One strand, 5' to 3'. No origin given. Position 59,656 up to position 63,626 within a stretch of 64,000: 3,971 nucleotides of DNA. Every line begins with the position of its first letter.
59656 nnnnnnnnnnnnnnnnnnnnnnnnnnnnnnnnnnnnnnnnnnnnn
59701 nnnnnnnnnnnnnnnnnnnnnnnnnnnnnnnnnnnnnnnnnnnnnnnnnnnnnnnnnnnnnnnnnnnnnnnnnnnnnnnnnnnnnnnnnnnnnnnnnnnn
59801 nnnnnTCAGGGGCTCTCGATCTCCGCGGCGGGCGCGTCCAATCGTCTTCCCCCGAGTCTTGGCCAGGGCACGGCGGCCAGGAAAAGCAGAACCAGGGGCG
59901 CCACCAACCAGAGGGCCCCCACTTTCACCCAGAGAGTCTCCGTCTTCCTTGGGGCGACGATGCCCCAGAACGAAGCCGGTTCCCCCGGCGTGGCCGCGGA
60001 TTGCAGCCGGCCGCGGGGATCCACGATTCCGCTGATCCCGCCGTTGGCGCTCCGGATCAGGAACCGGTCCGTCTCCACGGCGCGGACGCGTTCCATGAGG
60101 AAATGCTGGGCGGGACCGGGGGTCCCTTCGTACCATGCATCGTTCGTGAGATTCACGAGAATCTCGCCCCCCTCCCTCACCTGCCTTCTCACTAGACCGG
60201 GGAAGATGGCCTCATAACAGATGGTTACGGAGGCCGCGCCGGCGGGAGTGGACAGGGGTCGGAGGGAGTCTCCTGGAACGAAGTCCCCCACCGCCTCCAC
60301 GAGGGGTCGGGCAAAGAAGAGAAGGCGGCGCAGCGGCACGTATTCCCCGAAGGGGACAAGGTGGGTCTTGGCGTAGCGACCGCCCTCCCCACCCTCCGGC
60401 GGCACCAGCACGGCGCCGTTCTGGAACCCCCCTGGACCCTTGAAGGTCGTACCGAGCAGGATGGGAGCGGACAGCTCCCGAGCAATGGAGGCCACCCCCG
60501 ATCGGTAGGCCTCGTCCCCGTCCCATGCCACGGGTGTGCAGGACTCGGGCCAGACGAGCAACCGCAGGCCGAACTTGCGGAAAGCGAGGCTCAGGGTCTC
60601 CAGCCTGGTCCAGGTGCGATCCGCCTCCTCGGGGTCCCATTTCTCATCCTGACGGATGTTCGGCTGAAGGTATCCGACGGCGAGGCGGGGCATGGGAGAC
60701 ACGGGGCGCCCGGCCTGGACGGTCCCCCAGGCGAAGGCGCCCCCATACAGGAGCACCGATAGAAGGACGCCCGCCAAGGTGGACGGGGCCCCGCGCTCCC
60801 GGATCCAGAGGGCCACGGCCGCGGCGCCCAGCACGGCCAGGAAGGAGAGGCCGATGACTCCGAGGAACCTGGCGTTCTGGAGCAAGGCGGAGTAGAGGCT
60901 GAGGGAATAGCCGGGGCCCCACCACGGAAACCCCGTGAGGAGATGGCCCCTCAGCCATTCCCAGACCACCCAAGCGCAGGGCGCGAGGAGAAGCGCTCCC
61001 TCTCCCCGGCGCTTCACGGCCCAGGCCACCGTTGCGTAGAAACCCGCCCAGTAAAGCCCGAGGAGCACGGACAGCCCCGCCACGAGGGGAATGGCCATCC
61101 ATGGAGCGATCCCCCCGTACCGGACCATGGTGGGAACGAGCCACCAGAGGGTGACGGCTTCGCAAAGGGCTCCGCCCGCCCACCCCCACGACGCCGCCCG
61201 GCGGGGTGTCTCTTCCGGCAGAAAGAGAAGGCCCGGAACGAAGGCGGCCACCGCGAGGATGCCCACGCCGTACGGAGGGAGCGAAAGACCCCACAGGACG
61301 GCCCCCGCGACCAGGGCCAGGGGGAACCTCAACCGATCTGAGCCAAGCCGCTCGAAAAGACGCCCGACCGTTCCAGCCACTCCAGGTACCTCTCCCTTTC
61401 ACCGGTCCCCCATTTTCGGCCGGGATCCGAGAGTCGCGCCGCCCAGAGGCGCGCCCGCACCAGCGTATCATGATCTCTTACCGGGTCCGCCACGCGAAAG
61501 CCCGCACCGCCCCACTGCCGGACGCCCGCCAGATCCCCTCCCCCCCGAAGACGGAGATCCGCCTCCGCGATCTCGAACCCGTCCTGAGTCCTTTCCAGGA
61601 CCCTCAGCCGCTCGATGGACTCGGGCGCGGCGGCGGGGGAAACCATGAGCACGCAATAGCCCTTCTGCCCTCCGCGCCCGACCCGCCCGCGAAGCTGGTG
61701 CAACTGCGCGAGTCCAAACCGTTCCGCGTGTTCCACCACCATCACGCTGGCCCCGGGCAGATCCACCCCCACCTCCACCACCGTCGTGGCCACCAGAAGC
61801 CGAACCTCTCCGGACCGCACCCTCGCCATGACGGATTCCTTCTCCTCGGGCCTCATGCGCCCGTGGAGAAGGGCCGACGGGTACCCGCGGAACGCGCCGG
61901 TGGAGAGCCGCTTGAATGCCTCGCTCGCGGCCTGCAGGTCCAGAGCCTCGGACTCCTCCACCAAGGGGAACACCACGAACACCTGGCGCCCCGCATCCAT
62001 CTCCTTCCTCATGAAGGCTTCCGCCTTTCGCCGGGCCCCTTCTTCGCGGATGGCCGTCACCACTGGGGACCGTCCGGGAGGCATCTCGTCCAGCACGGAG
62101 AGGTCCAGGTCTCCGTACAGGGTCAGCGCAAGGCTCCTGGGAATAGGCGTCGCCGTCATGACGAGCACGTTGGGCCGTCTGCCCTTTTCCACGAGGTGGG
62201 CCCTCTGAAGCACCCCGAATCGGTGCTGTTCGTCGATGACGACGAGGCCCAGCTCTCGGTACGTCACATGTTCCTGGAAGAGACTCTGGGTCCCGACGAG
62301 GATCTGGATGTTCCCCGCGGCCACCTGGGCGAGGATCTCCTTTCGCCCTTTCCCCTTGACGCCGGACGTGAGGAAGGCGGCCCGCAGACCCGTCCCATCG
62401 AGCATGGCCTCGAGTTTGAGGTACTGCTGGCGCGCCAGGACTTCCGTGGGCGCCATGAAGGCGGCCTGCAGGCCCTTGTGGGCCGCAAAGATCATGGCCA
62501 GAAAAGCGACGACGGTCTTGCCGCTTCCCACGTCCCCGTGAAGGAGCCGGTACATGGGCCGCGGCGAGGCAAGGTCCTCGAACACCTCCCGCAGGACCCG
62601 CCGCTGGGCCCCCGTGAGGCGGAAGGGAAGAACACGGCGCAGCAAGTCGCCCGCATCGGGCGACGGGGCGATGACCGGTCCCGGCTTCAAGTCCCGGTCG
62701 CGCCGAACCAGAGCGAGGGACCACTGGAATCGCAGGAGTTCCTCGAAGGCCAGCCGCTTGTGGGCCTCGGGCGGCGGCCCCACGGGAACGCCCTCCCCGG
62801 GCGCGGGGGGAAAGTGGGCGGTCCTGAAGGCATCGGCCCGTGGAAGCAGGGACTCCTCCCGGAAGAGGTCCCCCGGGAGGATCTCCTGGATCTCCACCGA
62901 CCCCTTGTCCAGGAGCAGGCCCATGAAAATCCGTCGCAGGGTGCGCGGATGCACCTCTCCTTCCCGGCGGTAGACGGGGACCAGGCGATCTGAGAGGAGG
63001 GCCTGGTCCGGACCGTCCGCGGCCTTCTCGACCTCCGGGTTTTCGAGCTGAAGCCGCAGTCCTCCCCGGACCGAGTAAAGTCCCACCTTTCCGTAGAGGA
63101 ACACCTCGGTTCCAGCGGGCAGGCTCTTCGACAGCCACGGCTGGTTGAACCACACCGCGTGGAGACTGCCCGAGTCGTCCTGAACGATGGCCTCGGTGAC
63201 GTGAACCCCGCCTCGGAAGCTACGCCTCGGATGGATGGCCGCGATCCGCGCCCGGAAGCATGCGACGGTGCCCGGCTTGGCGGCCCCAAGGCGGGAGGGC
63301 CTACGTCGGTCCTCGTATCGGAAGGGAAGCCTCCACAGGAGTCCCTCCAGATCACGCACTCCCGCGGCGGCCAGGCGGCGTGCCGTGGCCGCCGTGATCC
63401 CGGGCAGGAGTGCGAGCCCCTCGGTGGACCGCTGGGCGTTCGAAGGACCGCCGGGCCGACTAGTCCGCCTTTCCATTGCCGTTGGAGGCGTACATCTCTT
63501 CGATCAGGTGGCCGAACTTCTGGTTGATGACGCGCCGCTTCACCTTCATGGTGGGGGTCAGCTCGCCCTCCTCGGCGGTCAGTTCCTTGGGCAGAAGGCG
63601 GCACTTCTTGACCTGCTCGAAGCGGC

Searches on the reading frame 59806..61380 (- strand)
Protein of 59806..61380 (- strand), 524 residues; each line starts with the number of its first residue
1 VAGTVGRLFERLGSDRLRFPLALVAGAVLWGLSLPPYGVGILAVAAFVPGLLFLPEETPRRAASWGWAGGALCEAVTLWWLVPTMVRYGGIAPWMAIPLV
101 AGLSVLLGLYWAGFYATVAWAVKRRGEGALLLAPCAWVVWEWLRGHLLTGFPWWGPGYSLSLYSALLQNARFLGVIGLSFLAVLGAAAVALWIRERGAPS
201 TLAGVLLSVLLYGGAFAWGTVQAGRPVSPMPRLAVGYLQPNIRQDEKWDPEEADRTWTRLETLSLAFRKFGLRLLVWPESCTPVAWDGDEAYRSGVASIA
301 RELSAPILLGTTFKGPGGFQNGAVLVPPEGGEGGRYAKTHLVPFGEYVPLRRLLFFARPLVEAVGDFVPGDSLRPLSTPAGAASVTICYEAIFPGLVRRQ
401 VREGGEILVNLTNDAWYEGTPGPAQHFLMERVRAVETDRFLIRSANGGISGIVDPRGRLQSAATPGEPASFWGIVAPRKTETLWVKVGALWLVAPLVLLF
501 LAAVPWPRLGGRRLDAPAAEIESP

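Call 7: search_protein_families(library=pfam, proteins=[window:59806-61380:-], max_evalue=0.01)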
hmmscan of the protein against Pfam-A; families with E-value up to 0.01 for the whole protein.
window:59806-61380:- (524 aa): 2 families
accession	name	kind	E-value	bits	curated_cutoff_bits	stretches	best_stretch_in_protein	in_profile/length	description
PF00795.27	CN_hydrolase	-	5.8e-30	104.9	23.2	1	239-465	6-236/256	Carbon-nitrogen hydrolase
PF20154.4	LNT_N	-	3.1e-27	96.1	27.1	1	27-187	2-158/159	Apolipoprotein N-acyltransferase N-terminal domain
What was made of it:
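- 59806..61380 (-): lnt (apolipoprotein N-acyltransferase), the upstream gene. Its stop codon is the left boundary of the module. Pfam LNT_N and CN_hydrolase (call 7).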

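Call 21: find_homologous_proteins(query=window:59806-61380:-, max_evalue=1e-60)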
Query window:59806-61380:- (524 aa): 1231 proteins with E <= 1e-60 among 8000 candidates; the best 120 are listed.
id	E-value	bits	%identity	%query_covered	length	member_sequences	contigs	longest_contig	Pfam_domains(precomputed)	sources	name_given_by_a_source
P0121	0.0e+0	1138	100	97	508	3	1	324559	PF20154.5,PF00795.28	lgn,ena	-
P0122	0.0e+0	1023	86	99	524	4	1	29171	PF20154.5,PF00795.28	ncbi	ncbi:MAG: apolipoprotein N-acyltransferase [Acidobacteriota bacterium]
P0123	4.5e-289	978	85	94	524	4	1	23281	PF20154.5,PF00795.28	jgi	jgi:apolipoprotein N-acyltransferase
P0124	1.7e-239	814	74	93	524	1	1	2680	PF20154.5,PF00795.28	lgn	-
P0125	7.7e-238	809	76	91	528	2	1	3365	PF20154.5,PF00795.28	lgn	-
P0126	2.0e-237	807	73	94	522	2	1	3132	PF20154.5,PF00795.28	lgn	-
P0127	2.3e-234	797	72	95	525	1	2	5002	PF20154.5,PF00795.28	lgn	-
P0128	3.4e-234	797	74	91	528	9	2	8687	PF20154.5,PF00795.28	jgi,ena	-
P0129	3.3e-207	708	64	92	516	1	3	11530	PF20154.5,PF00795.28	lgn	-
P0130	4.9e-202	691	61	98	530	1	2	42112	PF20154.5,PF00795.28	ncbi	-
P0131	5.8e-202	690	60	96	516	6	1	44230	PF20154.5,PF00795.28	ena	-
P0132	5.6e-198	677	62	92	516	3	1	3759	PF20154.5,PF00795.28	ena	-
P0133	1.2e-197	676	63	92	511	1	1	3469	PF20154.5,PF00795.28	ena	-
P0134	1.7e-197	676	60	97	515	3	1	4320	PF20154.5,PF00795.28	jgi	jgi:apolipoprotein N-acyltransferase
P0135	6.2e-196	670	62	91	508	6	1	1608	PF20154.5,PF00795.28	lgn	-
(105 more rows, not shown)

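Call 22: find_encoding_contigs(protein=P0123, flank=3000, max_places=2)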
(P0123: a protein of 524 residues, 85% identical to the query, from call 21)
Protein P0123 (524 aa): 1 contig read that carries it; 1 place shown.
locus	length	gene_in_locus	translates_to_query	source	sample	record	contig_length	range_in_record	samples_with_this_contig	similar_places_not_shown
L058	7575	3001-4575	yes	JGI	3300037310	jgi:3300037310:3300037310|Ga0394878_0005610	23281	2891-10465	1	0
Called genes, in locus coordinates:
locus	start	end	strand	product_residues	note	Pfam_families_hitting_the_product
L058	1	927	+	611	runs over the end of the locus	PF00501:AMP-binding, PF23562:AMP-binding_C_3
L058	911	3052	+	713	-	PF17191:RecG_wedge, PF00270:DEAD, PF04851:ResIII, PF00271:Helicase_C, PF19833:RecG_dom3_C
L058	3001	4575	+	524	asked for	PF20154:LNT_N, PF00795:CN_hydrolase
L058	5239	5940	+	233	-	PF00730:HhH-GPD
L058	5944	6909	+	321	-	PF00291:PALP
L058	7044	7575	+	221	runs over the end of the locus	PF07238:PilZ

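Call 23: find_encoding_contigs(protein=P0128, flank=3000, max_places=3)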
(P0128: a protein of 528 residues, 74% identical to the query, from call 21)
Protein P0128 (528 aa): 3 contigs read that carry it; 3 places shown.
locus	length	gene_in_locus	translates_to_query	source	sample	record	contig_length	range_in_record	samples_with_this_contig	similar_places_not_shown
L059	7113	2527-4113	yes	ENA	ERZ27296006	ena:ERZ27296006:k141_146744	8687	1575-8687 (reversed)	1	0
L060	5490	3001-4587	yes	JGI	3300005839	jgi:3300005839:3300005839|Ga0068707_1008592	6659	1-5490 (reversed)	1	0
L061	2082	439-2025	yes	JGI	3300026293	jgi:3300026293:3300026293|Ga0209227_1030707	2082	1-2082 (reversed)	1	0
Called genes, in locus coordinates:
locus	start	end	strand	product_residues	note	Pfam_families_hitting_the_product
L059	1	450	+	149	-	?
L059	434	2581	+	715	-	PF17191:RecG_wedge, PF00270:DEAD, PF04851:ResIII, PF00271:Helicase_C, PF19833:RecG_dom3_C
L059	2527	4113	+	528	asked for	PF20154:LNT_N, PF00795:CN_hydrolase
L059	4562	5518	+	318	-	PF00291:PALP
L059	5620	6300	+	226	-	PF00072:Response_reg (weak), PF07238:PilZ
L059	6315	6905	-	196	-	PF01330:RuvA_N, PF14520:HHH_5, PF07499:RuvA_C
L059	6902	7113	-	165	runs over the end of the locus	PF02075:RuvC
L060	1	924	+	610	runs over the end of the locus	PF00501:AMP-binding, PF23562:AMP-binding_C_3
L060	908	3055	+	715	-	PF17191:RecG_wedge, PF00270:DEAD, PF04851:ResIII, PF00271:Helicase_C, PF19833:RecG_dom3_C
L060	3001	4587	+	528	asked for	PF20154:LNT_N, PF00795:CN_hydrolase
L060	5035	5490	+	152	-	?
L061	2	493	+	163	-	?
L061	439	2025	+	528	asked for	PF20154:LNT_N, PF00795:CN_hydrolase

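Call 24: find_encoding_contigs(protein=P0127, flank=3000, max_places=3)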
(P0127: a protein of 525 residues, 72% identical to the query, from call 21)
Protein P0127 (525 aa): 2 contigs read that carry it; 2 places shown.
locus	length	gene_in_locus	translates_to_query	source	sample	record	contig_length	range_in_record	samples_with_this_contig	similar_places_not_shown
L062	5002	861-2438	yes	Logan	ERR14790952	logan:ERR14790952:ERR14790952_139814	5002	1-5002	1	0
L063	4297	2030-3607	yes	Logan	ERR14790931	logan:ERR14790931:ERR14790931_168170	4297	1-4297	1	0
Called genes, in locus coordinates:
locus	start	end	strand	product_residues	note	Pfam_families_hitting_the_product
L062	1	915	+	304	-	?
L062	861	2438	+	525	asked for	PF20154:LNT_N, PF00795:CN_hydrolase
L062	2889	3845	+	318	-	PF00291:PALP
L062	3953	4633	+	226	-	PF00072:Response_reg (weak), PF07238:PilZ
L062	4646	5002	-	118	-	?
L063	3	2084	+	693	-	?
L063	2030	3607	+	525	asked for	PF20154:LNT_N, PF00795:CN_hydrolase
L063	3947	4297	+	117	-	?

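Call 25: find_encoding_contigs(protein=P0125, flank=3000, max_places=3)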
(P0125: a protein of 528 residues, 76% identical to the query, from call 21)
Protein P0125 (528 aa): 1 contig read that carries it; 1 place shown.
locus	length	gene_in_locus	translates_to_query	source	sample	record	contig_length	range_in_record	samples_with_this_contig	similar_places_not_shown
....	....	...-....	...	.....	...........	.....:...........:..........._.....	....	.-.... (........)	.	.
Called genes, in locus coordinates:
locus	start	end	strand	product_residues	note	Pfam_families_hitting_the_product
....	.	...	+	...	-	?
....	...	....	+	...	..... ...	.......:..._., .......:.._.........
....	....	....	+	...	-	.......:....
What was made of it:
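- On Phased operator array (DNA-binding regulator): No candidate regulator is encoded next to the locus (calls 7, 22-25).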

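Call 28: find_encoding_contigs(protein=P0129, flank=3000, max_places=2)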
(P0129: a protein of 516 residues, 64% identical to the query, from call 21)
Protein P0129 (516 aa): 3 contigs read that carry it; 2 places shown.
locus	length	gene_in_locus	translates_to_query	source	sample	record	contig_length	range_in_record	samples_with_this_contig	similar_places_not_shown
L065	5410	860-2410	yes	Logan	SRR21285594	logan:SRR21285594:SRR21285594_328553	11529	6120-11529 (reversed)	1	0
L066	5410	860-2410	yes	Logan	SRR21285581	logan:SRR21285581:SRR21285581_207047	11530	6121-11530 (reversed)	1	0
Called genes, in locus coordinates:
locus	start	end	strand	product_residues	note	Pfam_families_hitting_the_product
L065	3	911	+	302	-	?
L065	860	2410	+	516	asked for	PF20154:LNT_N, PF00795:CN_hydrolase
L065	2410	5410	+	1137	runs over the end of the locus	-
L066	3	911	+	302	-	?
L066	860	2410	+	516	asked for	PF20154:LNT_N, PF00795:CN_hydrolase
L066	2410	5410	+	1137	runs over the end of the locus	-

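Call 29: find_encoding_contigs(protein=P0131, flank=3000, max_places=2)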
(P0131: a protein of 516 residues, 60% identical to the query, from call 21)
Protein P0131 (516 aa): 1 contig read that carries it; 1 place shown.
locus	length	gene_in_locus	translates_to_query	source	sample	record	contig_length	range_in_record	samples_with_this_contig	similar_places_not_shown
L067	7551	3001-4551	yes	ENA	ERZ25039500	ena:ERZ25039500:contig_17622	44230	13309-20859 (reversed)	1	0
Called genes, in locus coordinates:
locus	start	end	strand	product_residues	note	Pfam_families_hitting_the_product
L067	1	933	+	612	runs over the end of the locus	PF00501:AMP-binding, PF23562:AMP-binding_C_3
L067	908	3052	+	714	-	PF17191:RecG_wedge, PF01336:tRNA_anti-codon (weak), PF00270:DEAD, PF04851:ResIII, PF00271:Helicase_C, PF19833:RecG_dom3_C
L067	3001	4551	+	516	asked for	PF20154:LNT_N, PF00795:CN_hydrolase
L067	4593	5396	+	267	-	-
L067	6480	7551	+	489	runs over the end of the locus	PF05170:AsmA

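Call 30: find_encoding_contigs(protein=P0126, flank=3000, max_places=2)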
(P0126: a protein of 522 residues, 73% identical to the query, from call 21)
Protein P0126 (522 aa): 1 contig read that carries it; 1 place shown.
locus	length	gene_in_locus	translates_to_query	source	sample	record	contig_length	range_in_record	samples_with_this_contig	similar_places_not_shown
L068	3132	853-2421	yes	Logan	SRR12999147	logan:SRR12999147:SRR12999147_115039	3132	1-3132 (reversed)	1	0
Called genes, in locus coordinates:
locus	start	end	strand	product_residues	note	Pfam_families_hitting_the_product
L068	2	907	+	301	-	?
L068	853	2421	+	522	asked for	PF20154:LNT_N, PF00795:CN_hydrolase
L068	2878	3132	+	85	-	?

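Call 31: find_encoding_contigs(protein=P0124, flank=3000, max_places=2)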
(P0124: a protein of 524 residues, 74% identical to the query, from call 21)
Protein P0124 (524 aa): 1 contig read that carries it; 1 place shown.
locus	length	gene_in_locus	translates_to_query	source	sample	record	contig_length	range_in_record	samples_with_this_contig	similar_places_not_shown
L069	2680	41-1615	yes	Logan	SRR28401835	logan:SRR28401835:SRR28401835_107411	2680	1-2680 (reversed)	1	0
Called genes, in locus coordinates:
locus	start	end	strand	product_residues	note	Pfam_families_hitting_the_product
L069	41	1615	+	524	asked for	PF20154:LNT_N, PF00795:CN_hydrolase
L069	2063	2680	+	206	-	?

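Call 63: search_protein_families(library=pfam, proteins=[L067:4593-5396:+, L067:6480-7550:+], max_evalue=0.1)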
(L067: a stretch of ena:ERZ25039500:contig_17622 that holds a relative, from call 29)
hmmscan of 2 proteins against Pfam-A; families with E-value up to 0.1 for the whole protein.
L067:4593-5396:+ (267 aa): 0 families

L067:6480-7550:+ (357 aa): 1 family
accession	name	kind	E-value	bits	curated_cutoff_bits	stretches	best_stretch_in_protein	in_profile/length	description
PF05170.20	AsmA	-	3.1e-06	26.7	29.8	1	262-347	437-522/607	AsmA family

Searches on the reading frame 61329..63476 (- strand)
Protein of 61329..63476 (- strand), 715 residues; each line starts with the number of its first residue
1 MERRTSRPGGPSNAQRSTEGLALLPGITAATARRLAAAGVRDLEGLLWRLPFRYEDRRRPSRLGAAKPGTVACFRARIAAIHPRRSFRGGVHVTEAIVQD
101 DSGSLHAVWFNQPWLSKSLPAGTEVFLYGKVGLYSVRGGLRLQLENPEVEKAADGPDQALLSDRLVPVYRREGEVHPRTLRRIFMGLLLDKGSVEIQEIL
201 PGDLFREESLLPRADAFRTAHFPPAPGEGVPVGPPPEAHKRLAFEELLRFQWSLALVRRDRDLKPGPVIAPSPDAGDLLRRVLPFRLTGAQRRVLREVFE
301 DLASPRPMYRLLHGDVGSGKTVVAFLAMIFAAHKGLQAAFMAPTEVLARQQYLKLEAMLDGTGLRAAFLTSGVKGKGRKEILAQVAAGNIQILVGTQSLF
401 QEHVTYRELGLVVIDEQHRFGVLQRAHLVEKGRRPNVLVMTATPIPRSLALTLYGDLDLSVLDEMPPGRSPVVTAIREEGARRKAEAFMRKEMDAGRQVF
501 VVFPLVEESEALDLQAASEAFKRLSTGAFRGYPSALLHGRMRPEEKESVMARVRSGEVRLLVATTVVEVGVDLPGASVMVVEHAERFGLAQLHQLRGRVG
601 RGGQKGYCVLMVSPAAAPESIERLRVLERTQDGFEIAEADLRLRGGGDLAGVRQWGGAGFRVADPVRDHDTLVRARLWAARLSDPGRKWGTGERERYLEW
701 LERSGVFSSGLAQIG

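Call 7: search_protein_families(library=pfam, proteins=[window:61329-63476:-], max_evalue=0.01)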
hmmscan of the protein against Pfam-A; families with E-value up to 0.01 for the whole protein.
window:61329-63476:- (715 aa): 10 families
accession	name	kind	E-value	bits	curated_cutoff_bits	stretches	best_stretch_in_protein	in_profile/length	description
PF00270.35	DEAD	-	3.1e-23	82.8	26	1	311-448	18-163/167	DEAD/DEAH box helicase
PF00271.37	Helicase_C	-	7e-22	78.2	23.5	1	493-603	12-110/110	Helicase conserved C-terminal domain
PF17191.10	RecG_wedge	-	1.3e-13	51.3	23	1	33-184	14-155/162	RecG wedge domain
PF04851.21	ResIII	-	9.4e-11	42.3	22.5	1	289-444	6-162/164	Type III restriction enzyme, res subunit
PF19833.4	RecG_dom3_C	-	1.5e-09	38.2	26.8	1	630-686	1-58/87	ATP-dependent DNA helicase RecG, domain 3, C-terminal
PF01336.31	tRNA_anti-codon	-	8.7e-06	26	27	1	85-150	11-73/75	OB-fold nucleic acid binding domain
PF22590.2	Cas3-like_C_2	-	0.0003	21.5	27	1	531-602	29-104/106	CRISPR-associated nuclease/helicase Cas3, C-terminal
PF13604.12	AAA_30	-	0.00059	20.1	27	1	297-433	8-113/191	AAA domain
PF13191.12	AAA_16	-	0.0011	19.9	32.6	1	290-335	7-51/167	AAA ATPase domain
PF07517.20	SecA_DEAD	-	0.0086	15.8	24.6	0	317-381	100-164/290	SecA DEAD-like domain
